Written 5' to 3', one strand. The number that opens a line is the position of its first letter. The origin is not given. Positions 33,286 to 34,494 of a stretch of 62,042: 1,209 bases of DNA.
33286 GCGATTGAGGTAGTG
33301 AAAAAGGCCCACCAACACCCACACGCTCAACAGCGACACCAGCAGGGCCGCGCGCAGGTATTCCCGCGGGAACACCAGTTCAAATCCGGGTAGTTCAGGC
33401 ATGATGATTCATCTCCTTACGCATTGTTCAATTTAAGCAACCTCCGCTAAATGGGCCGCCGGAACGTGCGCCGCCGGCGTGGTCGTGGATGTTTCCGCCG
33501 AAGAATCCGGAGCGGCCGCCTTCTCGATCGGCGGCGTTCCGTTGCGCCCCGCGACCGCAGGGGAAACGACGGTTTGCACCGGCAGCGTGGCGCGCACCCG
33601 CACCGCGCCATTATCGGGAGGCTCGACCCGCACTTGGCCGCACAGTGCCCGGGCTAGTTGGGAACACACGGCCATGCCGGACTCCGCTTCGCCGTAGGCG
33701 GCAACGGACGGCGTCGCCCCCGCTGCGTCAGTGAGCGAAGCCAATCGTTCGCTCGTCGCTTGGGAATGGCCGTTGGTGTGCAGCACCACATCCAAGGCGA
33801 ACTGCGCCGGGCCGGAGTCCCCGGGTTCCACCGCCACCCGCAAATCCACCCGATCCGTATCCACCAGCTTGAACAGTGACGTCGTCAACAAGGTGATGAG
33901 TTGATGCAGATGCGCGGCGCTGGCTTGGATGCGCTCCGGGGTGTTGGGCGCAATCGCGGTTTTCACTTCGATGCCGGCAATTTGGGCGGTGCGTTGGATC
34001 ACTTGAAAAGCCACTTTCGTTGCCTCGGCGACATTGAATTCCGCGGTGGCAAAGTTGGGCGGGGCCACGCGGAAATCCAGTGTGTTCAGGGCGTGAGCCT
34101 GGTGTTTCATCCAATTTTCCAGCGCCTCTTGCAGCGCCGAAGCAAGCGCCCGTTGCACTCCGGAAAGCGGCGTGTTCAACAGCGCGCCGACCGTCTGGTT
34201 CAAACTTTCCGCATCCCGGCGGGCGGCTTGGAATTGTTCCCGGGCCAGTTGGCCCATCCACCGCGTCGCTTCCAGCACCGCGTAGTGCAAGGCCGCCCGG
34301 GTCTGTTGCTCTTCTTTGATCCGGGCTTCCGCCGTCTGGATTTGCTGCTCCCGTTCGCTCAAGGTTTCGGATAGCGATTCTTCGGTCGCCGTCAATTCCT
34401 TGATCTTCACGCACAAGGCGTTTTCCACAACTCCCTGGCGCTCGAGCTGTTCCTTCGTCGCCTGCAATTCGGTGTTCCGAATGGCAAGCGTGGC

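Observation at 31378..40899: Giant REC-HPt-REC / 1,800-aa coiled-coil / pseudo-HATPase protein coupled to a 7-TM hybrid histidine kinase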

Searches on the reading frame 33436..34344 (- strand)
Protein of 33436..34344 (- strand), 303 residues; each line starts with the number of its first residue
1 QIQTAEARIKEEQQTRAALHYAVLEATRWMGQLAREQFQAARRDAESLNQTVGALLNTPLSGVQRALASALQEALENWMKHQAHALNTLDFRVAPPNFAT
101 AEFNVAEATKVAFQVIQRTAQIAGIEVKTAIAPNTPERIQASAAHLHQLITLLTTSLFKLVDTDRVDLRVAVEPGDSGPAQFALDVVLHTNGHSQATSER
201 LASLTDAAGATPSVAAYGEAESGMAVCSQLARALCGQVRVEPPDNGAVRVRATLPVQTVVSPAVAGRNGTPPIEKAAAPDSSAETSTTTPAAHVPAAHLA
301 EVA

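Call 13: find_homologous_proteins(query=window:33436-34344:-, max_evalue=0.001)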
Query window:33436-34344:- (303 aa): 1 proteins with E <= 0.001 among 8000 candidates.
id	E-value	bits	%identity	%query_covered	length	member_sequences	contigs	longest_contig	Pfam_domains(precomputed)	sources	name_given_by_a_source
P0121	1.4e-184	630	100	100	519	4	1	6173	-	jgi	jgi:hypothetical protein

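Call 16: find_encoding_contigs(protein=P0121, flank=10000)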
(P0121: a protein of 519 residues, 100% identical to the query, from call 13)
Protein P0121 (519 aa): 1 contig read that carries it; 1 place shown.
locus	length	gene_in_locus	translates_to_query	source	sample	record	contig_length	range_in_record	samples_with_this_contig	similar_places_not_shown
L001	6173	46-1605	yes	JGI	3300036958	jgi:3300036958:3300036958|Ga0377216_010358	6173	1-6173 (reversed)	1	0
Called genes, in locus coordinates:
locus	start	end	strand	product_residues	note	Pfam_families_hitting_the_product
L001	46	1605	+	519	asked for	-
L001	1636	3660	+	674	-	PF00512:HisKA, PF02518:HATPase_c, PF00072:Response_reg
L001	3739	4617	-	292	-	PF20434:BD-FAE, PF07859:Abhydrolase_3, PF00326:Peptidase_S9 (weak)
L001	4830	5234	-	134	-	-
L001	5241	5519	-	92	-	-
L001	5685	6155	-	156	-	PF07662:Nucleos_tra2_C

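Call 25: search_protein_representatives(protein=window:33532-34314:-)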
Query: 261 residues. Proteins with E-value up to 0.001 (for the whole library): 1601; up to 1e-10: 62; up to 1e-30: 13. The best 150 are listed.
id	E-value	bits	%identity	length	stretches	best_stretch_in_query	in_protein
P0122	1.4e-77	277.0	60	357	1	5-255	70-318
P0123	1.1e-44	169.3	41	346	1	2-248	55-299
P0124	1.5e-43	165.5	43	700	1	5-254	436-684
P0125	5.3e-43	163.8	41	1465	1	2-259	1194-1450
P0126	7.3e-41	156.8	37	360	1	3-249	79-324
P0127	1.2e-39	152.7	38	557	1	3-249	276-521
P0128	6.2e-38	147.2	38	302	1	3-253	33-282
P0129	6.3e-36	140.6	37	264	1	9-251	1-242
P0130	1.4e-33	133.0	38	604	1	3-247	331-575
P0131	4.0e-33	131.5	37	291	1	3-202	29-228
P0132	3.5e-32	128.4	39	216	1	57-248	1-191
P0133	1.7e-31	126.1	33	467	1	2-247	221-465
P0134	5.0e-31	124.6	34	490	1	3-251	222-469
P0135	3.4e-30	121.9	32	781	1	3-251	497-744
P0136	4.2e-29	118.3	34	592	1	3-251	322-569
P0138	1.1e-28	117.0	33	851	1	3-257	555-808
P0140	6.2e-28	114.5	32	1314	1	4-252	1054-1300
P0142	1.6e-26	109.9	31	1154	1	2-251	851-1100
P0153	1.8e-23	99.9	34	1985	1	3-256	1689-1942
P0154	4.0e-23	98.8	31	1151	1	5-253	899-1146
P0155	1.7e-22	96.7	31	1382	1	6-258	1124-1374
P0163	4.4e-20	88.8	31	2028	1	6-248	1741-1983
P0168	1.3e-17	80.8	38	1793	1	6-233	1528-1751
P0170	2.2e-16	76.7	30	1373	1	8-254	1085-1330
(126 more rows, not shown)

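Call 26: search_protein_families(library=pfam, proteins=[P0153, P0163, P0168, P0125, P0140], max_evalue=0.01)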
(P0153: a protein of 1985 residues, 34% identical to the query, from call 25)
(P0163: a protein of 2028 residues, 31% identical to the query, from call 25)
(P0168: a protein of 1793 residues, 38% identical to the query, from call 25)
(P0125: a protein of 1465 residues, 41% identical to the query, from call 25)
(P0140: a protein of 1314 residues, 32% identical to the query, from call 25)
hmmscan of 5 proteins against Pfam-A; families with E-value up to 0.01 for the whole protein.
P0153 (1985 aa): 3 families
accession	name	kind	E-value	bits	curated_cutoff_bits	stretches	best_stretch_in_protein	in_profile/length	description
PF00072.30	Response_reg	-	6.5e-46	155.5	30.2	2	300-409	1-108/111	Response regulator receiver domain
PF00038.26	Filament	-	7.3e-08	32.8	40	1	1438-1693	29-280/313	Intermediate filament protein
PF06818.20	Fez1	-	0.00069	20.6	34.4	1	1102-1229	35-162/199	Fez1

P0163 (2028 aa): 2 families
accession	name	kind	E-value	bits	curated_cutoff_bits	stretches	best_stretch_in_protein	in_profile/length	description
PF00072.30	Response_reg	-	2.2e-46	157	30.2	2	304-411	2-107/111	Response regulator receiver domain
PF00261.25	Tropomyosin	-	8.7e-13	48.7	38.6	4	690-921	4-234/242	Tropomyosin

P0168 (1793 aa): 2 families
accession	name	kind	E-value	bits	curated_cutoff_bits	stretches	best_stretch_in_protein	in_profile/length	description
PF00072.30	Response_reg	-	4.6e-47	159.2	30.2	2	9-121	1-110/111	Response regulator receiver domain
PF00261.25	Tropomyosin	-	0.001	19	38.6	1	1160-1323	60-237/242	Tropomyosin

P0125 (1465 aa): 5 families
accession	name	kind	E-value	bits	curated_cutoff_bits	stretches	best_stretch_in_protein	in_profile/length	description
PF00072.30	Response_reg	-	1.8e-49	167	30.2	2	273-380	1-106/111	Response regulator receiver domain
PF23198.2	PDE8A_N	-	1e-09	38.9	29.6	1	270-358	9-99/147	PDE8A-like, N-terminal domain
PF08647.16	BRE1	-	0.0013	19.2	27.9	1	830-924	1-95/95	BRE1 E3 ubiquitin ligase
PF20274.4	cREC_REC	-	0.002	19.2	27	0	274-347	3-67/88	Cyclic-phosphate processing Receiver domain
PF00261.25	Tropomyosin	-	0.0061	16.5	38.6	1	1025-1199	56-240/242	Tropomyosin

P0140 (1314 aa): 1 family
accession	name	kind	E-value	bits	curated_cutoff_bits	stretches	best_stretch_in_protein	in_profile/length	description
PF00072.30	Response_reg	-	3.2e-20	72.8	30.2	1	122-231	1-108/111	Response regulator receiver domain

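Call 27: search_protein_families(library=pfam, proteins=[P0142, P0155, P0170, P0154, P0124, P0135, P0138, P0122], max_evalue=0.01)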
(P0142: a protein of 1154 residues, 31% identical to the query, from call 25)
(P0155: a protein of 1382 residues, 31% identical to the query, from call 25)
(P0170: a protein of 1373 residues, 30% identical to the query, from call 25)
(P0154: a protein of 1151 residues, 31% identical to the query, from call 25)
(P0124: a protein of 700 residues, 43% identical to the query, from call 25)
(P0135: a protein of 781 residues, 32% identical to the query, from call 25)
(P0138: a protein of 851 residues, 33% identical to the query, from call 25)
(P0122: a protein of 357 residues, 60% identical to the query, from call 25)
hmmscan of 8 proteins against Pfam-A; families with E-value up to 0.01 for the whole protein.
P0142 (1154 aa): 1 family
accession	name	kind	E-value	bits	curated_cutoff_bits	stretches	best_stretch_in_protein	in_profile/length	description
PF00038.26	Filament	-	0.0067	16.5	40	1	598-839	26-266/313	Intermediate filament protein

P0155 (1382 aa): 3 families
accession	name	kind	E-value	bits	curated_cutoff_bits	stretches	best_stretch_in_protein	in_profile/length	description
PF00072.30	Response_reg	-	2e-22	79.9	30.2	1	145-255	1-108/111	Response regulator receiver domain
PF13426.13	PAS_9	-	0.00038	21.1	27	1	318-412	1-91/103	PAS domain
PF07926.17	TPR_MLP1_2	-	0.0077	16.7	36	1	916-1028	3-115/129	TPR/MLP1/MLP2-like protein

P0170 (1373 aa): 2 families
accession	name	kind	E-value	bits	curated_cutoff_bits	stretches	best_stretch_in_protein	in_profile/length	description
PF00072.30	Response_reg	-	5.6e-50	168.6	30.2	2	276-382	2-106/111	Response regulator receiver domain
PF20274.4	cREC_REC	-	0.0002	22.4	27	0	293-353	9-72/88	Cyclic-phosphate processing Receiver domain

P0154 (1151 aa): 3 families
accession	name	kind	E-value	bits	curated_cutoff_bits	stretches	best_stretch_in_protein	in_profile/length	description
PF00072.30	Response_reg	-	2.2e-22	79.8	30.2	1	100-209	1-108/111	Response regulator receiver domain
PF13426.13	PAS_9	-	0.00032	21.4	27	1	274-375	2-102/103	PAS domain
PF08448.16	PAS_4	-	0.0013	19.4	23.1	1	274-364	6-94/110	PAS fold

P0124 (700 aa): 0 families

P0135 (781 aa): 1 family
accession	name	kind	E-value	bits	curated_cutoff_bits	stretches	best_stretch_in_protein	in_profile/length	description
PF07888.16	CALCOCO1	-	0.0051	16.2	36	1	408-526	67-178/496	Calcium binding and coiled-coil domain (CALCOCO1) like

P0138 (851 aa): 1 family
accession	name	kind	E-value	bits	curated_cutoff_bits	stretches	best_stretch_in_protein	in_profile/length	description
PF00038.26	Filament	-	0.0014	18.8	40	1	310-544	28-268/313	Intermediate filament protein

P0122 (357 aa): 1 family
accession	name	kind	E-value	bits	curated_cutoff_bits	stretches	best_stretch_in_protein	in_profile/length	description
PF02518.31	HATPase_c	-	0.0066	17.3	26.4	0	198-311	3-110/111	Histidine kinase-, DNA gyrase B-, and HSP90-like ATPase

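Call 33: search_solved_structures(query=A1, max_evalue=0.01, show_alignments=3)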
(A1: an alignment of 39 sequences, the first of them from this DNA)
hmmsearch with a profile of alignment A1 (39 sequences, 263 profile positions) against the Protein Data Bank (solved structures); distinct sequences matched with E-value up to 0.01: 8.
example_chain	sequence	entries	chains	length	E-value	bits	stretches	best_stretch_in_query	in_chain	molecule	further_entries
7z8n_A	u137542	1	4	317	1.6e-20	76.8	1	13-248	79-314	Histidine kinase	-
6dk8_A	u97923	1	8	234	4.3e-18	68.8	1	34-250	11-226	RetS (Regulator of Exopolysaccharide and Type III Secretion)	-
6dk7_A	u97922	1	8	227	7.6e-18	68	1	34-249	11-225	RetS (Regulator of Exopolysaccharide and Type III Secretion)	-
7n0e_B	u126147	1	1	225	1.7e-17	66.8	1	33-248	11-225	Histidine kinase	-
6qrj_A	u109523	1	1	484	5.5e-08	35.7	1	37-250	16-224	Hybrid kinase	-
7p8e_A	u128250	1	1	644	8e-06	28.6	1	32-168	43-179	Receiver domain of histidine kinase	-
4pl9_A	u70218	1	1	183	0.0033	20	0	92-236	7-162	Ethylene receptor 1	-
9jfj_A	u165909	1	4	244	0.0074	18.8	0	85-253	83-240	Sensor histidine kinase ZraS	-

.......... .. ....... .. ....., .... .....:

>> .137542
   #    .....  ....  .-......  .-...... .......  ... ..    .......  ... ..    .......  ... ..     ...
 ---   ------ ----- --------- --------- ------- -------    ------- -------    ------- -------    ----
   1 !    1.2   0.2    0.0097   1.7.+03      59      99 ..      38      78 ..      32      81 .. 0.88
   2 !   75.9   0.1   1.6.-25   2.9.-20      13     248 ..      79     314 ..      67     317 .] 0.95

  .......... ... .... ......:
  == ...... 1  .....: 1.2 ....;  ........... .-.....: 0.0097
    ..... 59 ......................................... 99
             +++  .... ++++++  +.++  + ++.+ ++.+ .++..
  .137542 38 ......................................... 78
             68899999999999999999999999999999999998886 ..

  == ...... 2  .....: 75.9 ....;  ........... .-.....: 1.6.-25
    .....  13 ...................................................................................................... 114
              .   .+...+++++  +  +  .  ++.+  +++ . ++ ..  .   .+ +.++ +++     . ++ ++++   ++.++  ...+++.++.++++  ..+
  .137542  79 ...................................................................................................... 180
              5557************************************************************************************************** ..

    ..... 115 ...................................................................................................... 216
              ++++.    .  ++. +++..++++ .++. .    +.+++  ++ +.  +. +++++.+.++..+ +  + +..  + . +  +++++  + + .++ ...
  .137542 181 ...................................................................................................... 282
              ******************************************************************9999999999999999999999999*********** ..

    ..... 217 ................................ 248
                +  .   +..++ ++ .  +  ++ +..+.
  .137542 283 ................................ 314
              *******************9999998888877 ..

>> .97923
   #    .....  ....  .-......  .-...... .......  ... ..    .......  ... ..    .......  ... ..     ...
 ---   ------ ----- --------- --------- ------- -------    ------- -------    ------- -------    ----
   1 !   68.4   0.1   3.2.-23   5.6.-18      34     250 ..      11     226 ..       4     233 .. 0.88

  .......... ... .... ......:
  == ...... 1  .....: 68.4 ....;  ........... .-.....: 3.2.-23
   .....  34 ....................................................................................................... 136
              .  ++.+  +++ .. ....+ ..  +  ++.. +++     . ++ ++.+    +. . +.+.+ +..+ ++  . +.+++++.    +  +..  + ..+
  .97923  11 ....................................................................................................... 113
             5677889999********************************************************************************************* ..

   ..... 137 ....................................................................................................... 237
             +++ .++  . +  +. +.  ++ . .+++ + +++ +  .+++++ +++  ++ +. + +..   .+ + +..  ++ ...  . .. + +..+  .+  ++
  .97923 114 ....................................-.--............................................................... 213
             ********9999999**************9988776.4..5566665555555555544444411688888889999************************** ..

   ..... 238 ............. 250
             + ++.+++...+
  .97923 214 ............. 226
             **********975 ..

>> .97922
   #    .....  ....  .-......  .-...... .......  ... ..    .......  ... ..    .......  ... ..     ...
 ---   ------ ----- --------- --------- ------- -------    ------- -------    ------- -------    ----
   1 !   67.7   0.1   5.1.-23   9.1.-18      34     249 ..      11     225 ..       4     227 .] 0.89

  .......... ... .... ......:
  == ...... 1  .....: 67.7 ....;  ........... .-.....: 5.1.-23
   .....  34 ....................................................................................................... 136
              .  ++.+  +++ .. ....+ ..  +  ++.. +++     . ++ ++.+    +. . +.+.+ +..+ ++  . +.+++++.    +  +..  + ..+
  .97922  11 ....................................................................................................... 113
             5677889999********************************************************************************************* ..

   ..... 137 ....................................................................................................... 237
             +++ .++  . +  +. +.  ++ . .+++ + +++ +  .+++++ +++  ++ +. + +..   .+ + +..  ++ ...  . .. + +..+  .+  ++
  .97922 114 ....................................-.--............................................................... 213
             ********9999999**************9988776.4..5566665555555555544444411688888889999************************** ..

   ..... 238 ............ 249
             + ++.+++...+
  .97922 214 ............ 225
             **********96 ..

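Call 36: find_related_loci(query=A2, collection=genome_contigs, flank=10000)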
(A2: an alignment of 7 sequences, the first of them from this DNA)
Query A2 (261 aa) in genome_contigs; peptide patterns used: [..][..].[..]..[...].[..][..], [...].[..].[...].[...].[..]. (x = any residue, [..] = any of these).
44 stretches matched a pattern; 3 encode a relative of the query (tblastn E <= 1e-3); 3 distinct loci.
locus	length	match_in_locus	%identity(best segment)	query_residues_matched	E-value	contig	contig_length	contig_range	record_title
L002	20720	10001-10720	41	7-247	4e-47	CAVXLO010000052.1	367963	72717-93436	MAG: uncultured Verrucomicrobiae bacterium isolate MFD02416.bin.2.131 genome assembly, contig: contig_72869, whole genom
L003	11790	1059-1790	41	3-247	1e-43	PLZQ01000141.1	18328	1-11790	MAG: Limisphaerales bacterium isolate palsa_1440 73.20120700_P3D.123_contig_56140, whole genome shotgun sequence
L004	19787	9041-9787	31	7-260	6e-33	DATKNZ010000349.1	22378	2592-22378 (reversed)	MAG TPA_asm: Candidatus Acidoferrum sp. isolate SMAG_U14751 k141_2122821, whole genome shotgun sequence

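Call 40: search_protein_families(library=pfam, proteins=[L002:1469-10792:+, L002:10563-12818:+, L004:2093-9847:+, L004:9844-11832:+, L003:1810-3897:+], max_evalue=0.01)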
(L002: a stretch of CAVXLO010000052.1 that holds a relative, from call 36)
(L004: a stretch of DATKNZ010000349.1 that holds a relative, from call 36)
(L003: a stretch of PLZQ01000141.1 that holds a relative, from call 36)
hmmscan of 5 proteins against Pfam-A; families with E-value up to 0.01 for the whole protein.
L002:1469-10792:+ (3107 aa): 1 family
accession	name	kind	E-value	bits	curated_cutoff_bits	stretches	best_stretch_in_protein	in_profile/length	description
PF00072.30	Response_reg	-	2.4e-44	150.5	30.2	2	273-383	1-109/111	Response regulator receiver domain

L002:10563-12818:+ (751 aa): 4 families
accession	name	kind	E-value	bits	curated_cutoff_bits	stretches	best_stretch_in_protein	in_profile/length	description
PF02518.31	HATPase_c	-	1.6e-22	80.4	26.4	1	479-596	2-110/111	Histidine kinase-, DNA gyrase B-, and HSP90-like ATPase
PF00072.30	Response_reg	-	2.7e-17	63.4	30.2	1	619-731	1-108/111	Response regulator receiver domain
PF00512.31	HisKA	-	1.6e-12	47.7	26.9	1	362-426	2-64/66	His Kinase A (phospho-acceptor) domain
PF13581.12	HATPase_c_2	-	1e-05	26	27.4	1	484-592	37-126/127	Histidine kinase-like ATPase domain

L004:2093-9847:+ (2584 aa): 2 families
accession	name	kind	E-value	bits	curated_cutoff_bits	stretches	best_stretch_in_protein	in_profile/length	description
PF00072.30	Response_reg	-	2.4e-44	150.5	30.2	2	292-403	1-110/111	Response regulator receiver domain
PF15796.10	KELK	-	0.0048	17.8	27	1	1509-1569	4-64/80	KELK-motif containing domain of MRCK Ser/Thr protein kinase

L004:9844-11832:+ (662 aa): 4 families
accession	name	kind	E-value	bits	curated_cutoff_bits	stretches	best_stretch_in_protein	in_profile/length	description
PF02518.31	HATPase_c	-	8e-21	75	26.4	1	399-516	2-110/111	Histidine kinase-, DNA gyrase B-, and HSP90-like ATPase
PF00072.30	Response_reg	-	3.1e-17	63.2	30.2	1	538-650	1-108/111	Response regulator receiver domain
PF00512.31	HisKA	-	5.1e-10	39.7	26.9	1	282-346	2-64/66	His Kinase A (phospho-acceptor) domain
PF13581.12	HATPase_c_2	-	7.9e-08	32.8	27.4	1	403-512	36-126/127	Histidine kinase-like ATPase domain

L003:1810-3897:+ (695 aa): 4 families
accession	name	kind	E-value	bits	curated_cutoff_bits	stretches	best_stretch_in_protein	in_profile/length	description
PF02518.31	HATPase_c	-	4.8e-23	82.1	26.4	1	424-539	2-109/111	Histidine kinase-, DNA gyrase B-, and HSP90-like ATPase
PF00072.30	Response_reg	-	4.8e-18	65.8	30.2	1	563-676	1-109/111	Response regulator receiver domain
PF00512.31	HisKA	-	1.4e-12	47.9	26.9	1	307-371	2-64/66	His Kinase A (phospho-acceptor) domain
PF13581.12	HATPase_c_2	-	1e-06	29.2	27.4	1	429-533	37-123/127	Histidine kinase-like ATPase domain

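Call 52: find_homologous_proteins(query=A1, max_evalue=1e-8)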
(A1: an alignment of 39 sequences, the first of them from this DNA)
Query A1 (39 sequences) (261 aa, profile of the alignment): 8 proteins with E <= 1e-8 among 8000 candidates.
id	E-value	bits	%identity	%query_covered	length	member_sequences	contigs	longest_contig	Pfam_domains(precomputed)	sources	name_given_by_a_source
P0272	5.4e-105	368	34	65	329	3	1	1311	-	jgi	jgi:hypothetical protein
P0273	1.4e-92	328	31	95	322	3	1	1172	-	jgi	-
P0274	5.9e-88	313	32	97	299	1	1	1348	-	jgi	jgi:hypothetical protein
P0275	9.8e-87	309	32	93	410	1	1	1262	-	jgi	jgi:hypothetical protein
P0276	2.3e-85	304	30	96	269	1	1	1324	-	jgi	jgi:hypothetical protein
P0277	1.1e-68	249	31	83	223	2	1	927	-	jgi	jgi:hypothetical protein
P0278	1.0e-61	227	30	78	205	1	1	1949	-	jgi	jgi:hypothetical protein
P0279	6.1e-34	136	28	52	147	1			-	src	-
